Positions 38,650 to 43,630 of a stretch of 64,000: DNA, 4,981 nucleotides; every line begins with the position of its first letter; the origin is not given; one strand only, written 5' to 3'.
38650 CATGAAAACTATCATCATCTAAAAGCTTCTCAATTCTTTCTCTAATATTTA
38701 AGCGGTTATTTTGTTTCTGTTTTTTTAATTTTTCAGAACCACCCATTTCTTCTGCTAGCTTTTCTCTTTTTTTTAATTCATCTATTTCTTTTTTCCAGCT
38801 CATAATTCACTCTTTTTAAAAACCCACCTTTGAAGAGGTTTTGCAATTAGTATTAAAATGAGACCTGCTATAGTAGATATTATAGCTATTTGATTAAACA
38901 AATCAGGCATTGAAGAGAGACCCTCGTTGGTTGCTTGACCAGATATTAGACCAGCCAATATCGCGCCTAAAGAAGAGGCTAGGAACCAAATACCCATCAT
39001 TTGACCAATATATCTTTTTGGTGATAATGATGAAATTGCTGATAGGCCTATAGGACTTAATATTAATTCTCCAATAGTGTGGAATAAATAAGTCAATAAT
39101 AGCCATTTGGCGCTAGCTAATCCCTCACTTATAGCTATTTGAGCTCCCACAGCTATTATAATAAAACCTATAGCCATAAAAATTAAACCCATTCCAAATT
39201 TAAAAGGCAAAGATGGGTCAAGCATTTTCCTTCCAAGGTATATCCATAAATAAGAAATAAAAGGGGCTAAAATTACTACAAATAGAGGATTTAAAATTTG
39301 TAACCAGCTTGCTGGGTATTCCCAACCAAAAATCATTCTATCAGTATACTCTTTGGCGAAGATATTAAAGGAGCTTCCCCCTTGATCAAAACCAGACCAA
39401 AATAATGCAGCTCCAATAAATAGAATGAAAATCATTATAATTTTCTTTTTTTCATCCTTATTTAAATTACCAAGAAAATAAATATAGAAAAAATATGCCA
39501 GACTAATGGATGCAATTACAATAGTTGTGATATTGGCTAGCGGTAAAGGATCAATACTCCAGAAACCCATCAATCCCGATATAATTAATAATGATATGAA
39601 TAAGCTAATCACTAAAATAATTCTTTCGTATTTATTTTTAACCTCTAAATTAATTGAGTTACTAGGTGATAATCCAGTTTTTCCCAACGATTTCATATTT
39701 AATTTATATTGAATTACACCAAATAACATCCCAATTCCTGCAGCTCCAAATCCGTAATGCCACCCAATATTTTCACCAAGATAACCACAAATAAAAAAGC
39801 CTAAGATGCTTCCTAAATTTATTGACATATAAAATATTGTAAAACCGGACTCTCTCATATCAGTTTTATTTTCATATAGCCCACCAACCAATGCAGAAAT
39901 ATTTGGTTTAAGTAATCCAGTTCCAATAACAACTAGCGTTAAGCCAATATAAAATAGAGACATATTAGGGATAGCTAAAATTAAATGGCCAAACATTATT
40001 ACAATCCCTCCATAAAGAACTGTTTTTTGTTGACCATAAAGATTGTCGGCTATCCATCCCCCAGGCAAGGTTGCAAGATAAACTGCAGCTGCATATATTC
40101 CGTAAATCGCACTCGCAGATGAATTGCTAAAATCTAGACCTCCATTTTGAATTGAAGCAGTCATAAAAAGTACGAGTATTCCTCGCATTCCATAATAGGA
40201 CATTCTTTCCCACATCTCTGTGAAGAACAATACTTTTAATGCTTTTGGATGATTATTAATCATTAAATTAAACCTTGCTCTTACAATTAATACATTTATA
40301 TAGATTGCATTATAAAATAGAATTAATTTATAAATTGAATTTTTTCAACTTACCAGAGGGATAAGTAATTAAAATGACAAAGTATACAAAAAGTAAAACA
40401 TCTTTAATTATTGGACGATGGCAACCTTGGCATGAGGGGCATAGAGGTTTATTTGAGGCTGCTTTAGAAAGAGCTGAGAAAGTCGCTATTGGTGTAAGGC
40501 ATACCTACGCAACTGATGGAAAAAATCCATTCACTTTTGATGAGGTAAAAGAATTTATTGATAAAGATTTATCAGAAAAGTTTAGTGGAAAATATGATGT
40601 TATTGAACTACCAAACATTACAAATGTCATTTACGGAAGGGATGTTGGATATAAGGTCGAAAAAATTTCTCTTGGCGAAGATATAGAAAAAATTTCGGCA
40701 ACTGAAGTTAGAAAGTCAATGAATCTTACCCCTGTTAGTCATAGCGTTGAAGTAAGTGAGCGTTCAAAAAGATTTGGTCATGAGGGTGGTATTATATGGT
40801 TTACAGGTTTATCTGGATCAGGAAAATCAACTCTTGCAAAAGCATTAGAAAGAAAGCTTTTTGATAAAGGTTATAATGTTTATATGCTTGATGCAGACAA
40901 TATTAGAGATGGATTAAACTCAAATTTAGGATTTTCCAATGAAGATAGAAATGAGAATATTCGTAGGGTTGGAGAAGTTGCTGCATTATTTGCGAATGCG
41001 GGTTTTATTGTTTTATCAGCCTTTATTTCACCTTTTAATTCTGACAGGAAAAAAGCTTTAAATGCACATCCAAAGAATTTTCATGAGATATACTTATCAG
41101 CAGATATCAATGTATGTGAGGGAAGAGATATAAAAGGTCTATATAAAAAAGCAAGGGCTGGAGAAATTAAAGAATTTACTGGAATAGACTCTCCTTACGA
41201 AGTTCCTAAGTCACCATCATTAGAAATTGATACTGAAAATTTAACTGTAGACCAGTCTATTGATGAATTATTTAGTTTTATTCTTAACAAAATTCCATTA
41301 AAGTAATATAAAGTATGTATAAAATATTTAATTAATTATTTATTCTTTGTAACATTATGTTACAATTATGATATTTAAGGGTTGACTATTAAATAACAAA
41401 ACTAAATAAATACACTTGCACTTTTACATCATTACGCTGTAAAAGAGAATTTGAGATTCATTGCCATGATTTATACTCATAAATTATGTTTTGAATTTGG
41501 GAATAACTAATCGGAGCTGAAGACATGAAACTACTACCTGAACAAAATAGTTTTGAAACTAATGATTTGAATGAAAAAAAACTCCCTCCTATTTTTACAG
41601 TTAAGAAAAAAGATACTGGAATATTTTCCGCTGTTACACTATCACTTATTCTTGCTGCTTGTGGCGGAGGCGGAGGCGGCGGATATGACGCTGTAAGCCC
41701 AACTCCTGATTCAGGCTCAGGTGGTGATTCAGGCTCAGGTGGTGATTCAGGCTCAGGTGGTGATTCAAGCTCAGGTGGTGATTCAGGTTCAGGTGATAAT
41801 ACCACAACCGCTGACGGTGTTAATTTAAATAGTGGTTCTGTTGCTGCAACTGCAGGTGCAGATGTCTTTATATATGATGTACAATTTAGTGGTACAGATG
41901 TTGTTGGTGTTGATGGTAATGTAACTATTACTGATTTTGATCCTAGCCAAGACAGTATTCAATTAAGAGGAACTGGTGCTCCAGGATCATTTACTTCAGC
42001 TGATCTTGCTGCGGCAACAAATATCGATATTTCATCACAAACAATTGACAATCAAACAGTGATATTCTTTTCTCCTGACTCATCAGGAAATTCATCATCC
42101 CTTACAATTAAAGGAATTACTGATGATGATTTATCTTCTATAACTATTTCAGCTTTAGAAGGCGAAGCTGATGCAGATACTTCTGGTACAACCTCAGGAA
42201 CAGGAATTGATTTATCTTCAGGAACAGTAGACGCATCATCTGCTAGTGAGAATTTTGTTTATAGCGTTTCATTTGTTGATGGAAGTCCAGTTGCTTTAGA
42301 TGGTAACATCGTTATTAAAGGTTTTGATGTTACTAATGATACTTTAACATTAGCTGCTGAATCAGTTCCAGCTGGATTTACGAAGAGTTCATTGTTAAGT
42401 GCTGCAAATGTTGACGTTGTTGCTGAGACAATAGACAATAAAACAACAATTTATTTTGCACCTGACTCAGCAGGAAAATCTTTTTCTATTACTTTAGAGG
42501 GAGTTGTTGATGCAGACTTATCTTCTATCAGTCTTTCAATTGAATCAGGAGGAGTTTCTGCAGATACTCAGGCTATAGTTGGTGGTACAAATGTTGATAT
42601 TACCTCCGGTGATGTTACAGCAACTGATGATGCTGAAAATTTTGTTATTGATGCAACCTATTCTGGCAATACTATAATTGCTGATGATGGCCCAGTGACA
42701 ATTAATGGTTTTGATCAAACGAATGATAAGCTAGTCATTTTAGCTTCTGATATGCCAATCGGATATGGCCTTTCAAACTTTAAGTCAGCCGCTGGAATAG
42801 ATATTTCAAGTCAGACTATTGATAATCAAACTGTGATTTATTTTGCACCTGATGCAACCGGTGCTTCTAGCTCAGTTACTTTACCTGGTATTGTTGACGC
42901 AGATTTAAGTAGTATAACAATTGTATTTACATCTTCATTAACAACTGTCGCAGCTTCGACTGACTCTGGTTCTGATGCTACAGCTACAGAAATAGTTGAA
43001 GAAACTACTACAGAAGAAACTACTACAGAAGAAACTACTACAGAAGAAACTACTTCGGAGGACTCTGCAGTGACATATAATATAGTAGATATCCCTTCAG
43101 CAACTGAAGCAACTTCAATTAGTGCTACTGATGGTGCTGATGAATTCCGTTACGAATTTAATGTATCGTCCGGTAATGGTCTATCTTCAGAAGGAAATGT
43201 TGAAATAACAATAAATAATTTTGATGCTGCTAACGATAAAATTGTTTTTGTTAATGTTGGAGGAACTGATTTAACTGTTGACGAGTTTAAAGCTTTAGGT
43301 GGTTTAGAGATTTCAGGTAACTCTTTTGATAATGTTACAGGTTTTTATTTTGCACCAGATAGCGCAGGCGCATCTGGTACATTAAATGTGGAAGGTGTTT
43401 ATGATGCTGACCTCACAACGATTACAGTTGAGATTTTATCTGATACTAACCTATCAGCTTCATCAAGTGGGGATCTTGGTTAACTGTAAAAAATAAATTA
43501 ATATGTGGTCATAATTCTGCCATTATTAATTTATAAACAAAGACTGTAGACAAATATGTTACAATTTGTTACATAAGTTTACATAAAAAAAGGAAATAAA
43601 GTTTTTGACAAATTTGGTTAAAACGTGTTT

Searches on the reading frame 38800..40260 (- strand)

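Call 8: search_protein_families(library=pfam, proteins=[window:38800-40260:-], max_evalue=0.001)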
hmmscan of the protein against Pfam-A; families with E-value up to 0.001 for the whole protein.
window:38800-40260:- (486 aa): 2 families
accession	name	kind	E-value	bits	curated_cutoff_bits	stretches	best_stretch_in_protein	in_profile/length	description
PF00854.27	PTR2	-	7e-65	219.9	27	1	79-445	2-381/392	POT family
PF07690.21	MFS_1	-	5.4e-25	88.5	33.4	2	22-292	8-291/347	Major Facilitator Superfamily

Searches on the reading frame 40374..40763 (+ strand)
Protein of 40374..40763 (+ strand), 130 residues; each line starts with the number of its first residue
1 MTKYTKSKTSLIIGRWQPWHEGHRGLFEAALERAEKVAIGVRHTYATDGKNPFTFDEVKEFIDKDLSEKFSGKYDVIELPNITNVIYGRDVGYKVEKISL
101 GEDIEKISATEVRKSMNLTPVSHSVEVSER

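Call 94: search_solved_structures(query=window:40374-40763:+, max_evalue=1, show_alignments=1)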
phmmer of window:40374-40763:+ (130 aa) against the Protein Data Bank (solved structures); distinct sequences matched with E-value up to 1: 15.
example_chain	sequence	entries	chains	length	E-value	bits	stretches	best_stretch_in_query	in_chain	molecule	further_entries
2qjt_B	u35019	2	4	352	8.3e-08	35.6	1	10-68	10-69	Nicotinamide-nucleotide adenylyltransferase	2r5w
2qjo_A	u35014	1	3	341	8.4e-06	29.1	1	5-69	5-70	Bifunctional NMN adenylyltransferase/Nudix hydrolase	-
1f9a_A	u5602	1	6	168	5.3e-05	26.5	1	11-67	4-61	HYPOTHETICAL PROTEIN MJ0541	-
9e5c_0q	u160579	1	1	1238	7.4e-05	26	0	75-129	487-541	LIM zinc-binding domain-containing protein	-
4yp5_A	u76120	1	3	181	0.00031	24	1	10-80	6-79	Nicotinamide-nucleotide adenylyltransferase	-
1ej2_A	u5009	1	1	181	0.00032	24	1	10-80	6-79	NICOTINAMIDE MONONUCLEOTIDE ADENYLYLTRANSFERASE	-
1m8j_A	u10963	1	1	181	0.0004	23.7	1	10-80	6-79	Nicotinamide-nucleotide Adenylyltransferase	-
4yp7_A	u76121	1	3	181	0.00041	23.7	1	10-80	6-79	Nicotinamide-nucleotide adenylyltransferase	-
1m8g_A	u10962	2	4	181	0.00083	22.6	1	10-80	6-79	Nicotinamide-nucleotide Adenylyltransferase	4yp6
1m8f_A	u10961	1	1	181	0.0022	21.3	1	10-80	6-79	nicotinamide-nucleotide adenylyltransferase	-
1m8k_A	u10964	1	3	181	0.0082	19.4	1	10-80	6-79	Nicotinamide-nucleotide Adenylyltransferase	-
1hyb_A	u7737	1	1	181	0.0083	19.4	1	10-80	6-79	NICOTINAMIDE MONONUCLEOTIDE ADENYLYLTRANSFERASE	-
9x6f_A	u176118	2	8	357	0.64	13.3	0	7-45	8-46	Nicotinamide-nucleotide adenylyltransferase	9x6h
8z4v_C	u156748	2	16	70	0.72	13.2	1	1-63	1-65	Light-harvesting protein B-800/850 alpha chain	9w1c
3do8_A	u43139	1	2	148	0.81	13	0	13-79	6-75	Phosphopantetheine adenylyltransferase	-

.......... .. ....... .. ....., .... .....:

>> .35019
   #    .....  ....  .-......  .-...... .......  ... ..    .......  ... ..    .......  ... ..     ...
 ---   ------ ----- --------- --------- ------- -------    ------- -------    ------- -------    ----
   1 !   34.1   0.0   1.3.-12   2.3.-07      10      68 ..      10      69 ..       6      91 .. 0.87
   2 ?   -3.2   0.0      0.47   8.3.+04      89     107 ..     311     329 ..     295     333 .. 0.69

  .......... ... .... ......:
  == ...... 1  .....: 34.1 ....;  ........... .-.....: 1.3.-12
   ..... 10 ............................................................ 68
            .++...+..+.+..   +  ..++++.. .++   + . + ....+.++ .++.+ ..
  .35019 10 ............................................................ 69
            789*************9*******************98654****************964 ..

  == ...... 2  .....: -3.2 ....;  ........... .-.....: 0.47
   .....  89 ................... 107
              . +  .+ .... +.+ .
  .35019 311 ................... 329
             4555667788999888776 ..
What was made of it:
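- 40374..41306 (+): APS kinase (aa 115-303) fused to an N-terminal NMN-adenylyltransferase-like nucleotidyltransferase domain (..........). Probable supplier of the sulfate donor PAPS. PDB NadM 2qjt E 8e-8 (call 94).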

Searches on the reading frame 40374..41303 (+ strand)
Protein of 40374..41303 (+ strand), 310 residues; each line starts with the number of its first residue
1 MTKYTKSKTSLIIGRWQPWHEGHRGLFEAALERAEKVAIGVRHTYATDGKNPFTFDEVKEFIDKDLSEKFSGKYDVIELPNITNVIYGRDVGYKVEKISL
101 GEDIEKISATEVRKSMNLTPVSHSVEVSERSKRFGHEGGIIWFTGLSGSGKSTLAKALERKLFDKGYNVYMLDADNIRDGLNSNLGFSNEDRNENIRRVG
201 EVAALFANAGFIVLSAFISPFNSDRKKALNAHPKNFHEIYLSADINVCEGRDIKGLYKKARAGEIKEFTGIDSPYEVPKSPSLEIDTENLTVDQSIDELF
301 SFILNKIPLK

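Call 8: search_protein_families(library=pfam, proteins=[window:40374-41303:+], max_evalue=0.001)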
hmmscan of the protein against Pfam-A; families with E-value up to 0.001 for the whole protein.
window:40374-41303:+ (310 aa): 6 families
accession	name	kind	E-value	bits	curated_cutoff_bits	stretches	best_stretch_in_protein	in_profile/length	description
PF01583.26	APS_kinase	-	3.4e-64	215.9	21.1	1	138-286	2-152/152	Adenylylsulphate kinase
PF13671.12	AAA_33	-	4.9e-06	27.3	27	1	141-213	2-75/143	AAA domain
PF13238.12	AAA_18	-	8.7e-06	26.7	29.4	1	141-230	1-93/128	AAA domain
PF01656.29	CbiA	-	2.2e-05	24.9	25.4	1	145-207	6-66/125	CobQ/CobB/MinD/ParA nucleotide binding domain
PF20720.3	nSTAND3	-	5.8e-05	23.3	27.2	1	136-180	15-57/155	Novel STAND NTPase 3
PF08433.16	KTI12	-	5.9e-05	23.2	22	1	141-197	4-57/271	Chromatin associated protein KTI12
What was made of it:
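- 40374..41306 (+): Pfam APS_kinase E 3e-64 (call 8).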

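Call 36: search_protein_families(library=ncbifam, proteins=[window:40374-41303:+], max_evalue=0.001)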
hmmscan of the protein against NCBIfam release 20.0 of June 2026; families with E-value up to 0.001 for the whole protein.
window:40374-41303:+ (310 aa): 20 families
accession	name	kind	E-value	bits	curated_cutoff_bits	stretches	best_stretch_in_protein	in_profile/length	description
NF003013.0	PRK03846.1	subfamily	7.1e-76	254.4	163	1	115-303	5-194/202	adenylyl-sulfate kinase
TIGR00455.1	apsK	equivalog_domain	1.5e-72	243.2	138.7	1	125-302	5-183/184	adenylyl-sulfate kinase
NF004035.0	PRK05506.1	subfamily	1.9e-67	227.9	715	1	111-303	433-626/632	bifunctional sulfate adenylyltransferase subunit 1/adenylylsulfate kinase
NF002059.0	PRK00889.1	subfamily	1.9e-59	200.3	244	1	136-301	3-167/177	adenylyl-sulfate kinase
NF004040.0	PRK05537.1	equivalog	1.2e-55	189.1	669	1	56-302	301-563/572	bifunctional sulfate adenylyltransferase/adenylylsulfate kinase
NF004041.0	PRK05541.1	subfamily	2.3e-33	115.7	127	1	136-307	5-170/176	adenylyl-sulfate kinase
TIGR03574.1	selen_PSTK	equivalog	9.4e-10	38.3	290.5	1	140-256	1-117/249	L-seryl-tRNA(Sec) kinase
NF002243.0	PRK01153.1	subfamily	2.2e-08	33.9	127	1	10-82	3-78/175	nicotinamide-nucleotide adenylyltransferase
NF003791.0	PRK05379.2-3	equivalog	4.8e-08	32.6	409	1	6-76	4-75/340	bifunctional nicotinamide-nucleotide adenylyltransferase/Nudix hydroxylase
TIGR01527.1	arch_NMN_Atrans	equivalog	5.5e-08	32.5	181.2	1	10-82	2-77/167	nicotinamide-nucleotide adenylyltransferase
NF003785.0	PRK05379.1-1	equivalog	8.7e-08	31.7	418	1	10-68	5-64/347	bifunctional nicotinamide-nucleotide adenylyltransferase/Nudix hydroxylase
NF003786.0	PRK05379.1-2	equivalog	1.2e-07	31.3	397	1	10-91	17-101/354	bifunctional nicotinamide-nucleotide adenylyltransferase/Nudix hydroxylase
NF003787.0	PRK05379.1-4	equivalog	2.2e-06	26.9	449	1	9-68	11-71/346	bifunctional nicotinamide-nucleotide adenylyltransferase/Nudix hydroxylase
NF005992.0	PRK08116.1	subfamily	0.00055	19.2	189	1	141-202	117-179/269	hypothetical protein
NF005304.0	PRK06835.1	equivalog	0.00057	19.1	215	1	129-194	174-238/330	ATP-binding protein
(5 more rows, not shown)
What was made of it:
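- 40374..41306 (+): NCBIfam CysC 254 bits, and NMNAT models match aa 10-82 (call 36).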

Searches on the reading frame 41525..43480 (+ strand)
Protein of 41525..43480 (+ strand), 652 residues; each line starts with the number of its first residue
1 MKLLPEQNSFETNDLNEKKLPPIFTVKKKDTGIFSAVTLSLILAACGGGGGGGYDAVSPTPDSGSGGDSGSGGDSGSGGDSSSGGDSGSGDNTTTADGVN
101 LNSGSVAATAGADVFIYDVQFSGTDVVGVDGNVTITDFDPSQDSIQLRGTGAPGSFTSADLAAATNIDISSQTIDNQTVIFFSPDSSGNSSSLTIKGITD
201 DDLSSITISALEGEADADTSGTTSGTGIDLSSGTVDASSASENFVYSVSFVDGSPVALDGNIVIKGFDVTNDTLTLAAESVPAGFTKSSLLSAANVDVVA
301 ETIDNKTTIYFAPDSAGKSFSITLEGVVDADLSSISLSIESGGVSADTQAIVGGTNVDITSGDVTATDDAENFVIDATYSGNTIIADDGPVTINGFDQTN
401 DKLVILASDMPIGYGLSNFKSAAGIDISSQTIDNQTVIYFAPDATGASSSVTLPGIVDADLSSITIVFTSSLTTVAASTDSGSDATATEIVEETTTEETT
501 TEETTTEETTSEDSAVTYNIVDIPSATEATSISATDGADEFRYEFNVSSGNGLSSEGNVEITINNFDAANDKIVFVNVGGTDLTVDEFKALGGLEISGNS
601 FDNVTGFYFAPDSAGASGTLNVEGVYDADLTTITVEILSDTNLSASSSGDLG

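Call 8: search_protein_families(library=pfam, proteins=[window:41525-43480:+], max_evalue=0.001)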
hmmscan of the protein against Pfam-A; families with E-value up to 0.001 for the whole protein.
window:41525-43480:+ (652 aa): 0 families

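Call 36: search_protein_families(library=ncbifam, proteins=[window:41525-43480:+], max_evalue=0.001)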
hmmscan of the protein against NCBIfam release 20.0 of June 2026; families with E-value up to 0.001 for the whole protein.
window:41525-43480:+ (652 aa): 0 families

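Call 53: list_cluster_members(proteins=[P0001, window:41525-43480:+, window:52050-54089:-, window:40374-41303:+])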
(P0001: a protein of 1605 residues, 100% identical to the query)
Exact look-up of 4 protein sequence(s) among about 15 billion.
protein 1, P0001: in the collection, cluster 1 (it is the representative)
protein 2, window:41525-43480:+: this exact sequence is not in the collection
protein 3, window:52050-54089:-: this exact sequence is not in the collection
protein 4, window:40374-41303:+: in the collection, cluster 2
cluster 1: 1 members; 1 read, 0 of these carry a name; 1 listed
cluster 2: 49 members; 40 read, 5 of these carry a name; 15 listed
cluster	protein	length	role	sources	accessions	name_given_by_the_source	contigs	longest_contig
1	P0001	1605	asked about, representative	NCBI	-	-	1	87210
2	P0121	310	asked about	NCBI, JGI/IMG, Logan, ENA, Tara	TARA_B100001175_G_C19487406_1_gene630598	strand:- start:119 stop:1051 length:933 start_codon:yes stop_codon:yes gene_type:complete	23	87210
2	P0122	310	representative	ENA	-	-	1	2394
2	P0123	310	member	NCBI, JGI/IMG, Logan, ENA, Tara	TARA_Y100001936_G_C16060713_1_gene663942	strand:- start:281 stop:1213 length:933 start_codon:yes stop_codon:yes gene_type:complete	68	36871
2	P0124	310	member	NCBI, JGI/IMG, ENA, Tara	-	strand:+ start:9798 stop:10730 length:933 start_codon:yes stop_codon:yes ...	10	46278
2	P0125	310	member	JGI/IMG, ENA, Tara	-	strand:- start:250 stop:1182 length:933 start_codon:yes stop_codon:yes gene_type:complete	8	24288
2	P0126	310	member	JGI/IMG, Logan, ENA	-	adenylyl-sulfate kinase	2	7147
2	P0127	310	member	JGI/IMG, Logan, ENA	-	-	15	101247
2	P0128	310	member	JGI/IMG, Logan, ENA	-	-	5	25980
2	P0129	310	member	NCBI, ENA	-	-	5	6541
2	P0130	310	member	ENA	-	-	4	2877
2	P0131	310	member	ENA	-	-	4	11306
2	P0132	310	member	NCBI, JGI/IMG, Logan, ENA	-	-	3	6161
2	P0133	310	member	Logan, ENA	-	-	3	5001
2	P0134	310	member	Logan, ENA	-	-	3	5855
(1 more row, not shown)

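Call 60: search_protein_families(library=pfam, proteins=[window:41525-43480:+], max_evalue=5)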
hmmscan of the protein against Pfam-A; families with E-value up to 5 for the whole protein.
window:41525-43480:+ (652 aa): 1 family
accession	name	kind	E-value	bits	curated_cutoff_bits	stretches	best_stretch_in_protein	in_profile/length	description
PF17328.7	DUF5366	-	0.34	11.5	25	0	296-326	45-75/158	Family of unknown function (DUF5366)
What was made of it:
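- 41525..43483 (+): 652-aa lipoprotein: lipobox LILAAC, then a Gly/Ser/Asp linker, then four repeats of about 117 aa. Proposed outer-membrane docking partner of the giant protein's N-terminal module. No Pfam or NCBIfam family (calls 8, 36, 60).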

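Call 95: find_homologous_proteins(query=window:41525-43480:+)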
Query window:41525-43480:+ (652 aa): 259 proteins with E <= 0.001 among 8000 candidates; the best 120 are listed.
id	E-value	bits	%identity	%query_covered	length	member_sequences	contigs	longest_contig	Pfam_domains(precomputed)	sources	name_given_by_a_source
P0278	8.0e-206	703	56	100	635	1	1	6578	-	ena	-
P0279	2.0e-204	699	56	100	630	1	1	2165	-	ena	-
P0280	2.7e-204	698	56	100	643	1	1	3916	-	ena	-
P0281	2.6e-202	692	56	100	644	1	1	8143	-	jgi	-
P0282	3.4e-202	691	59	73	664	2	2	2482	-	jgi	jgi:hypothetical protein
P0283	1.7e-197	676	55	100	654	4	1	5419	-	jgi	-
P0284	3.3e-195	668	55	100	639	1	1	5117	-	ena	-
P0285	3.8e-193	661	57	100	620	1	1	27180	-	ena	-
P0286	3.5e-191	655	55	99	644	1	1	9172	-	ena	-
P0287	4.0e-191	655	60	72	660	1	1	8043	-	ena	-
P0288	1.2e-190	653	55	99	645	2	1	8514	-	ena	-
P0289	8.9e-190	650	57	100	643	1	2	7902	-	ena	-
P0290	2.6e-187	642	55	99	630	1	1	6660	-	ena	-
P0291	3.2e-187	642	54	99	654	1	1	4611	-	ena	-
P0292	4.1e-187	642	53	99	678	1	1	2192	-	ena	-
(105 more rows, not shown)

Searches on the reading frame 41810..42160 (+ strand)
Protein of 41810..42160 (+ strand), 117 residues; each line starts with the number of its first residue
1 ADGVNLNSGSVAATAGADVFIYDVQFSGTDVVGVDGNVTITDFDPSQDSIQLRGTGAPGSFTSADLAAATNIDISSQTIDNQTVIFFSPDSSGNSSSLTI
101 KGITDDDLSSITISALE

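Call 67: search_solved_structures(query=A5, max_evalue=10, show_alignments=1)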
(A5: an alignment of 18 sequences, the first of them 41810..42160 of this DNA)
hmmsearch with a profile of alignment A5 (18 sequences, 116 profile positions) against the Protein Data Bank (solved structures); distinct sequences matched with E-value up to 10: 5.
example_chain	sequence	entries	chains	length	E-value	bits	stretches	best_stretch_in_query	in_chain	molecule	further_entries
2ml2_A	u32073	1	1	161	0.0018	21.4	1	9-109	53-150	Poly(beta-D-mannuronate) C5 epimerase 6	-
2ml1_A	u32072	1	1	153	0.0086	19.2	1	10-114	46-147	Poly(beta-D-mannuronate) C5 epimerase 6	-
2ml3_A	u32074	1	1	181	0.011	18.8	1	9-113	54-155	Poly(beta-D-mannuronate) C5 epimerase 6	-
2agm_A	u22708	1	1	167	0.024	17.8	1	10-114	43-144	Poly(beta-D-mannuronate) C5 epimerase 4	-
1wce_A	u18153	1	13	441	0.43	13.8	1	5-90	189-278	MAJOR STRUCTURAL PROTEIN VP2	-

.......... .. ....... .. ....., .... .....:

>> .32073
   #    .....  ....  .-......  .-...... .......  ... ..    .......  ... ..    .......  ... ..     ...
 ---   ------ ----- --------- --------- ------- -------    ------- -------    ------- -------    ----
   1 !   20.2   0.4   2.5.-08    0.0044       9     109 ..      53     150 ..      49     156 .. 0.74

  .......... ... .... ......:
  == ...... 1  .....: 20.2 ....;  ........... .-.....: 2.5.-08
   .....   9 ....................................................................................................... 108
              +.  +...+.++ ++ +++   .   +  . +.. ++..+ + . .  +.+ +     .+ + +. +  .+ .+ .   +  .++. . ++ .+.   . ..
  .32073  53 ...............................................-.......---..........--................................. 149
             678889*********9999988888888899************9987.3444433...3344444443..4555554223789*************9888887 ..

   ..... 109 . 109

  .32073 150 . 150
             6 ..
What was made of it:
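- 41525..43483 (+): Weak profile match to AlgE R-modules, E 0.0018 (call 67).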
